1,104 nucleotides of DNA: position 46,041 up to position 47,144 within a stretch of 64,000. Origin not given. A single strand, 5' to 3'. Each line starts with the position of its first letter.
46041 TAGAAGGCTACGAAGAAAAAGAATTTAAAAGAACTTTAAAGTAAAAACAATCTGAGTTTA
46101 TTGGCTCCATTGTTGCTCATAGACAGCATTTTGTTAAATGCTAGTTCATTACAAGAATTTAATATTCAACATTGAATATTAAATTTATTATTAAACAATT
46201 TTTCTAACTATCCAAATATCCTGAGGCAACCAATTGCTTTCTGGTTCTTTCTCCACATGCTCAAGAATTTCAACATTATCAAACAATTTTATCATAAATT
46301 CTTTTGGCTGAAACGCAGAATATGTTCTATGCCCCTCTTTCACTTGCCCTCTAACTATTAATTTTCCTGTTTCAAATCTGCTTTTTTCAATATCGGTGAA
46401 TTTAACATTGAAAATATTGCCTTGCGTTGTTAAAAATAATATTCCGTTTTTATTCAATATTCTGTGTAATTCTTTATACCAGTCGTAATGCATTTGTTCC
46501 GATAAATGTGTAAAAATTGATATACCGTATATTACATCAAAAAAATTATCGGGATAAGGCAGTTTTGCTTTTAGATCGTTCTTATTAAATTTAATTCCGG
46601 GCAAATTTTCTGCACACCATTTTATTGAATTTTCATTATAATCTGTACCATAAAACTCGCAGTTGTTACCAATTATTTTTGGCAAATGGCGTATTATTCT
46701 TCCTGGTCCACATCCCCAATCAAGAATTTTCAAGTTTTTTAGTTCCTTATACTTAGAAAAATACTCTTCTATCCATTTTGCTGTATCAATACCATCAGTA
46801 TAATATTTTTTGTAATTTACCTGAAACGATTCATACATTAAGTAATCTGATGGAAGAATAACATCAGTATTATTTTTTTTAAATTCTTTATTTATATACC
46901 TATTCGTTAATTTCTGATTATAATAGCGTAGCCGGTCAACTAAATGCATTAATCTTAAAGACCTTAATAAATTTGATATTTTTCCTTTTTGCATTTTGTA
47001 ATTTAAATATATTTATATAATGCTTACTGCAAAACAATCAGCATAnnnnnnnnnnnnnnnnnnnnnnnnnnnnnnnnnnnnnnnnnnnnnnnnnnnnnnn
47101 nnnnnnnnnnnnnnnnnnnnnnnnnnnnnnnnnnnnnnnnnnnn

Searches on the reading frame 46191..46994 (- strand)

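Call 58: search_protein_families(library=pfam, proteins=[window:46191-46994:-], max_evalue=0.001)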
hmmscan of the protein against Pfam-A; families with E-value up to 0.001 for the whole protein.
window:46191-46994:- (267 aa): 8 families
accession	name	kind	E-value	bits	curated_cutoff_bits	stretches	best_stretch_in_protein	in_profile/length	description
PF13649.12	Methyltransf_25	-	7e-16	59.1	27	1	90-184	1-97/97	Methyltransferase domain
PF08241.18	Methyltransf_11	-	7.5e-15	55.8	21.2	1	91-188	1-95/95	Methyltransferase domain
PF13847.12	Methyltransf_31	-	1.3e-13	51.3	27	1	86-191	3-112/145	Methyltransferase domain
PF08242.18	Methyltransf_12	-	1.2e-09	39.2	30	1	91-186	1-98/98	Methyltransferase domain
PF13489.12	Methyltransf_23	-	3.7e-08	33.7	27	1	77-193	15-121/164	Methyltransferase domain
PF02353.26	CMAS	-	3.2e-05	23.8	27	1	88-218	64-195/273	Mycolic acid cyclopropane synthetase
PF03848.20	TehB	-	0.00023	21.1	20.4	1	58-168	2-112/193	Tellurite resistance protein TehB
PF01739.24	CheR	-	0.00059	19.8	27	0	115-195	101-180/195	CheR methyltransferase, SAM binding domain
